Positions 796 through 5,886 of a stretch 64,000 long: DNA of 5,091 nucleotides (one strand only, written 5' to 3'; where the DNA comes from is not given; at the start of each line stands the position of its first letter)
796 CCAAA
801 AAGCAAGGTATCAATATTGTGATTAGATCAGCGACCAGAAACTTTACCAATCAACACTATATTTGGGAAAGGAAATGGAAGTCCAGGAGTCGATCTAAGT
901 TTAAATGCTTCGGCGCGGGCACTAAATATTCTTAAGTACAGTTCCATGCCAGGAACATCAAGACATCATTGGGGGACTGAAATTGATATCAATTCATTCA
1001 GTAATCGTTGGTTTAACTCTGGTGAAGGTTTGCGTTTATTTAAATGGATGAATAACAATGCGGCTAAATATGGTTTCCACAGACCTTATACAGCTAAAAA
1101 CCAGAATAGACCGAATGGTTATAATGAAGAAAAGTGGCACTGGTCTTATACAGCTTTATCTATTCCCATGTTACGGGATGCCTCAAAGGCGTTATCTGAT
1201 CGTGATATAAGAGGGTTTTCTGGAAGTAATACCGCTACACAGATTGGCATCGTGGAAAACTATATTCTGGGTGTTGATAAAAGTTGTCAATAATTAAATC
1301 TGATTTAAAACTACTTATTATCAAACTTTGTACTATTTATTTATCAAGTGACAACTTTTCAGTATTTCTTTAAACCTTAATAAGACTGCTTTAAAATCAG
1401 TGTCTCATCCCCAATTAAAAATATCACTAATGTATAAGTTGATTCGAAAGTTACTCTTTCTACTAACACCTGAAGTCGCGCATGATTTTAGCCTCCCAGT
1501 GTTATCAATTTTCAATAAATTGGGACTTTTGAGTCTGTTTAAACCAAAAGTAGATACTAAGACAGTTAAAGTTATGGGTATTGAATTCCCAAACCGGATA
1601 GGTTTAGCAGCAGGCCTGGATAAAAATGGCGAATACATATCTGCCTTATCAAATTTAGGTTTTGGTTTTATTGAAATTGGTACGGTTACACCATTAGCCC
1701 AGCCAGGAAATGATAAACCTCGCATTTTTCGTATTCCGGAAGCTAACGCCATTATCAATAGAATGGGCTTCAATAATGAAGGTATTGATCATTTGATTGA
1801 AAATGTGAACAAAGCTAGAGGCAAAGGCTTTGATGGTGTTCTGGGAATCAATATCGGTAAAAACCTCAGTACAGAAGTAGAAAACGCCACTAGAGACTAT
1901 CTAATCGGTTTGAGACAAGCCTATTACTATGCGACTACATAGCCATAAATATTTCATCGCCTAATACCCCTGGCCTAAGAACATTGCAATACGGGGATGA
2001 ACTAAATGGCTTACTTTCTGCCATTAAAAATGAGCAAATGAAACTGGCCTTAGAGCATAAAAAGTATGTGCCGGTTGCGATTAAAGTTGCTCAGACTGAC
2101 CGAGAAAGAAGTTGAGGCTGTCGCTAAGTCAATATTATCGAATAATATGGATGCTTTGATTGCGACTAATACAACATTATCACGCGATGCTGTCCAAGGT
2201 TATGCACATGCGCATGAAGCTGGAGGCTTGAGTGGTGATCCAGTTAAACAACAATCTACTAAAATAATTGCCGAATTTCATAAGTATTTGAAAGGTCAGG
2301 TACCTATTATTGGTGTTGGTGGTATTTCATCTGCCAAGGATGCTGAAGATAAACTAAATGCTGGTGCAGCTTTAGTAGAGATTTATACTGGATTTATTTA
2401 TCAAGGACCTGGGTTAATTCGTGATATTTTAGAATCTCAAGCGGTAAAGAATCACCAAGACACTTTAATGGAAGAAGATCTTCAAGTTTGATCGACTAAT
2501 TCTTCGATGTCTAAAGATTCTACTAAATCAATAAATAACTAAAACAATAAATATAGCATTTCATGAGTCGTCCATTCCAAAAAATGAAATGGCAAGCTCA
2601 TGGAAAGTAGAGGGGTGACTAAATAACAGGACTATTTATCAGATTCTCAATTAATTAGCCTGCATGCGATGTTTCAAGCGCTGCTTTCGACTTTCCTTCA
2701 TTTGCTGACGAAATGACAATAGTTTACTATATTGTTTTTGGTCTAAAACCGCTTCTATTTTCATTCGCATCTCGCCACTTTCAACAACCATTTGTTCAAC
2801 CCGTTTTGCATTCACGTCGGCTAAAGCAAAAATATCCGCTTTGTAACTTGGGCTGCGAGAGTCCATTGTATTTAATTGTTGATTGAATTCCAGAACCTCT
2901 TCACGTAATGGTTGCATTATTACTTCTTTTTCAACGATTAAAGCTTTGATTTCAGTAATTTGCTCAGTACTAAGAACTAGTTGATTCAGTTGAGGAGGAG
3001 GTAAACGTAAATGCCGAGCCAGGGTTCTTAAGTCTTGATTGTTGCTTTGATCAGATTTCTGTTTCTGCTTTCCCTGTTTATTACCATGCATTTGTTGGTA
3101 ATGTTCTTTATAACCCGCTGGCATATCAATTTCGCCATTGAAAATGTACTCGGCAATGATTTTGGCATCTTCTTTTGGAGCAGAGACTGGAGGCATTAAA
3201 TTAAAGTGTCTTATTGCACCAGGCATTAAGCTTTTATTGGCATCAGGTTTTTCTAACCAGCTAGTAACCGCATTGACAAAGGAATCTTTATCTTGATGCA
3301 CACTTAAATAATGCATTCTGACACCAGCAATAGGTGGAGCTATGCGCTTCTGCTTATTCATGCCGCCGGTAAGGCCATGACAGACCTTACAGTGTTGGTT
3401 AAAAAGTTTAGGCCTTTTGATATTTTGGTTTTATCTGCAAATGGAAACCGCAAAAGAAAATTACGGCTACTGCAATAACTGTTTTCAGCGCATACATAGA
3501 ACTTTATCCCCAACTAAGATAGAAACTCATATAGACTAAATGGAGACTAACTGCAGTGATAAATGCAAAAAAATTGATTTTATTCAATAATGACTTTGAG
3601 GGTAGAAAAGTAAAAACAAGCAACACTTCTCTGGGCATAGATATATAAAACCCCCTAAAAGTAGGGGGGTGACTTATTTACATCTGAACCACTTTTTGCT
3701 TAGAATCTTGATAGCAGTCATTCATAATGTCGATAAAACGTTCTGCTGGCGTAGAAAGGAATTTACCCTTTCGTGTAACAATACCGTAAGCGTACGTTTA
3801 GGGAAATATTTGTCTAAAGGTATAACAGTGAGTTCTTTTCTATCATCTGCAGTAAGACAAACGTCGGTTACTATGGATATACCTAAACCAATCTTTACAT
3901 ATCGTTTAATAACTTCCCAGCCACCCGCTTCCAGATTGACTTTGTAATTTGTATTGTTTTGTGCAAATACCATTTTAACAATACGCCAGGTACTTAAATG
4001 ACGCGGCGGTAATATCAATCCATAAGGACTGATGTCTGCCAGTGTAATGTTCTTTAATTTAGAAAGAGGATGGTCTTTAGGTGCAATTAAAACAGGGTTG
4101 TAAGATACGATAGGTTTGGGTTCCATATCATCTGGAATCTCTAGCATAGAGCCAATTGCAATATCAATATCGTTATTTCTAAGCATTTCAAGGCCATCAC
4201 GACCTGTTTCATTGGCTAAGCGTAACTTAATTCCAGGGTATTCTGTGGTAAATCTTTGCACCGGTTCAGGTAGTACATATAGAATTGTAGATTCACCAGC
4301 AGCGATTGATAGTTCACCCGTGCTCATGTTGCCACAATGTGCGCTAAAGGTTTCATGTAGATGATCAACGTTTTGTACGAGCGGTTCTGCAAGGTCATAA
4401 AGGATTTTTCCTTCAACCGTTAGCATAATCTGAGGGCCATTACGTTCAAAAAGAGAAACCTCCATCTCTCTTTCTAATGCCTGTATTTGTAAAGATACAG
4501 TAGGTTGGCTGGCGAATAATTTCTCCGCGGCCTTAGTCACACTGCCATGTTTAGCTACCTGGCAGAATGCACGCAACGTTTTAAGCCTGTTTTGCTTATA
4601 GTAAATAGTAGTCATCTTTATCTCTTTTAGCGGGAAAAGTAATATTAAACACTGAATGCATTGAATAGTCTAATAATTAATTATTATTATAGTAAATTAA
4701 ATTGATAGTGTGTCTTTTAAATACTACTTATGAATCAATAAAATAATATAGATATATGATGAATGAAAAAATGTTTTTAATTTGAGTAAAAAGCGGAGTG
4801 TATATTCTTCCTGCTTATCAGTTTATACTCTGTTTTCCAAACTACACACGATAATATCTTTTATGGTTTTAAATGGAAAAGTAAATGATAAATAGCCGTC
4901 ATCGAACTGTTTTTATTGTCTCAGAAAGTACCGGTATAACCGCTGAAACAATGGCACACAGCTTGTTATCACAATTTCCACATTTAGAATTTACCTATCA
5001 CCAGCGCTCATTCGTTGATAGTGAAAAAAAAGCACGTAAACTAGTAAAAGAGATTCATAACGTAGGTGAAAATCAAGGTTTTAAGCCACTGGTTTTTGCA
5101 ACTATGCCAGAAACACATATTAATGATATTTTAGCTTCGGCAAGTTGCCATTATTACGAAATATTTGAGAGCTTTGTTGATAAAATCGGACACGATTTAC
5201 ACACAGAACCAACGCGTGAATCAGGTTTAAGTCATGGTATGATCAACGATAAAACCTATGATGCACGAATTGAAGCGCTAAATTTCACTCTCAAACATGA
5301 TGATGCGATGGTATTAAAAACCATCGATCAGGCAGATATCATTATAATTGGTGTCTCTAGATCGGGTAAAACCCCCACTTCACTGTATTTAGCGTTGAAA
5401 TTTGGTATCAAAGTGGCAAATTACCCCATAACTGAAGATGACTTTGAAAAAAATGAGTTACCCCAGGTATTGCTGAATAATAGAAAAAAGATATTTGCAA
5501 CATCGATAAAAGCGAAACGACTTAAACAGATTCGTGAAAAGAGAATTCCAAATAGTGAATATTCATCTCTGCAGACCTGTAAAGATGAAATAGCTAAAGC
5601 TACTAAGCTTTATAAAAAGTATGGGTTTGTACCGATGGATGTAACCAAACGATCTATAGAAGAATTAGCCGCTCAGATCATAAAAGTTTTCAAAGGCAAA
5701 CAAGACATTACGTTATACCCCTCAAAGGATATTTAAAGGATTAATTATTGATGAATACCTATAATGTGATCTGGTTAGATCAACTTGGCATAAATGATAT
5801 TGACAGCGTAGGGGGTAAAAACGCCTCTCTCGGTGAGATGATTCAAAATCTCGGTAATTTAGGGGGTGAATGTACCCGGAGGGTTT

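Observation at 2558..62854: Dense family of modular GTAG-ended intergenic elements (REP/REPIN-like), best candidate for an undescribed system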

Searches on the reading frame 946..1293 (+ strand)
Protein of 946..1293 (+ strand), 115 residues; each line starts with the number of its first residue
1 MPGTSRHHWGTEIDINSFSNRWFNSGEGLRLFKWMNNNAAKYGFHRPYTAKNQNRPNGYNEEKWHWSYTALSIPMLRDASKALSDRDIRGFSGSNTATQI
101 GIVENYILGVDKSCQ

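Call 96: find_encoding_contigs(protein=window:946-1293:+, flank=10000, max_places=2)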
Protein window:946-1293:+ (115 aa): no gene with exactly this product is on record in the collection.

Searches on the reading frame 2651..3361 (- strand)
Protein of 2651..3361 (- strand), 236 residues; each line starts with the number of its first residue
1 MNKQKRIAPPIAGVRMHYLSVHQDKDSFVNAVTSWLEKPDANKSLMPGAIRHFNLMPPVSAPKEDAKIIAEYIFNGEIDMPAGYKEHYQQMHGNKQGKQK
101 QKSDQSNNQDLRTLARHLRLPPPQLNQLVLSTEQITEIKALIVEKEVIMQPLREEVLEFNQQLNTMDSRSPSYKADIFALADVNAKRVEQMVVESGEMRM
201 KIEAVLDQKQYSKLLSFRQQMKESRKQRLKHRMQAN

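Call 8: search_protein_families(library=ncbifam, proteins=[window:2651-3361:-])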
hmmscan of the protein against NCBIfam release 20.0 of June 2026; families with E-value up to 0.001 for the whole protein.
window:2651-3361:- (236 aa): 0 families

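Call 90: search_protein_families(library=pfam, proteins=[window:2651-3361:-], max_evalue=0.00001)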
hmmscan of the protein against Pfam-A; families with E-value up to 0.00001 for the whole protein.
window:2651-3361:- (236 aa): 0 families

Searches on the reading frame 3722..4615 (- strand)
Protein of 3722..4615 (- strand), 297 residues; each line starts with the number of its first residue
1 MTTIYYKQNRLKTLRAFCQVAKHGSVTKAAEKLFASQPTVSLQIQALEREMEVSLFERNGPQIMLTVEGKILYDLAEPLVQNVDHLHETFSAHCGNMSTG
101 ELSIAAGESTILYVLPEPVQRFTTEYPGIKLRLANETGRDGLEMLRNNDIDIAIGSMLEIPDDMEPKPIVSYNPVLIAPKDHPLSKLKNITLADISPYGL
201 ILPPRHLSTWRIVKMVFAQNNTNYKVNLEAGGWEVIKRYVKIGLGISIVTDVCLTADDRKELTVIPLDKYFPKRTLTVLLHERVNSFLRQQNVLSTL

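Call 8: search_protein_families(library=ncbifam, proteins=[window:3722-4615:-])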
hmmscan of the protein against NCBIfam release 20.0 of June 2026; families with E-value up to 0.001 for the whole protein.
window:3722-4615:- (297 aa): 56 families (the best 25 are shown)
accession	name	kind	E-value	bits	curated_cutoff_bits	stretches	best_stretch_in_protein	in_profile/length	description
NF009327.0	PRK12684.1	subfamily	2.2e-48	165.1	402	1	11-290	3-282/313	CysB family HTH-type transcriptional regulator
TIGR03339.1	phn_lysR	subfamily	8e-46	156.5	341.1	1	14-283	2-266/279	aminoethylphosphonate catabolism associated LysR family transcriptional regulator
NF040786.1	LysR_Sec_metab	equivalog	3.5e-44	151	250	1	11-282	3-279/298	selenium metabolism-associated LysR family transcriptional regulator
NF009326.0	PRK12681.1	equivalog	2.2e-39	135.8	436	1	10-290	2-282/324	HTH-type transcriptional regulator CysB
NF047520.1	trans_act_CidR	equivalog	5.8e-35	120.9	415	1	11-279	3-270/292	cidABC operon transcriptional activator CidR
NF053705.1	TransRegGltCGpos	equivalog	1.5e-34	119.6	350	1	11-282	3-274/300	glutamate biosynthesis transcriptional regulator GltC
NF009324.0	PRK12679.1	equivalog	1.1e-33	116.8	491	1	23-276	16-270/316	HTH-type transcriptional regulator Cbl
NF008416.0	PRK11242.1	equivalog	1.3e-32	113.4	277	1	11-280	3-270/300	transcriptional regulator CynR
NF045775.1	acetoin_reg_AlsR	exception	1.7e-30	106.5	430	1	11-251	3-244/290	acetoin biosynthesis transcriptional regulator AlsR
NF040889.1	trans_reg_YeiE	equivalog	5.7e-28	98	480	1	11-255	5-243/288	DNA-binding transcriptional regulator YeiE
NF008722.0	PRK11716.1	equivalog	5.7e-28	97.8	246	1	11-255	3-247/293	HTH-type transcriptional activator IlvY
NF008095.0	PRK10837.1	subfamily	2.8e-27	95.7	281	1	11-281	5-270/290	LysR family transcriptional regulator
NF007385.0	PRK09906.1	equivalog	4.8e-27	94.8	356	1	11-278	3-269/296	DNA-binding transcriptional regulator HcaR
NF007439.0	PRK09986.1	equivalog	8.4e-27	94.3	290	1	9-272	7-271/296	LysR family transcriptional regulator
NF008239.0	PRK11013.1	equivalog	4.3e-26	91.6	288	1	12-283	7-277/309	LysR family transcriptional regulator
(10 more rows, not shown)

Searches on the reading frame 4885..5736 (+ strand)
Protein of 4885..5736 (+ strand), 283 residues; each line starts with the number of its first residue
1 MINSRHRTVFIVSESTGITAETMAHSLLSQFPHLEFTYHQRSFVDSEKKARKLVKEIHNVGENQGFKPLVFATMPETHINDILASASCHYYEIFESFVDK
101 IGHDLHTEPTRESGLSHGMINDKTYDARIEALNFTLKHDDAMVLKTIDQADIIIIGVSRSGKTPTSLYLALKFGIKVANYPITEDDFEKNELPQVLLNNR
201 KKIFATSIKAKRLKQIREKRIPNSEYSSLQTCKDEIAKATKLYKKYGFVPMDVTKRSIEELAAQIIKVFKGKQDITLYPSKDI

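Call 100: find_encoding_contigs(protein=window:4885-5736:+, flank=10000, max_places=1)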
Protein window:4885-5736:+ (283 aa): no gene with exactly this product is on record in the collection.
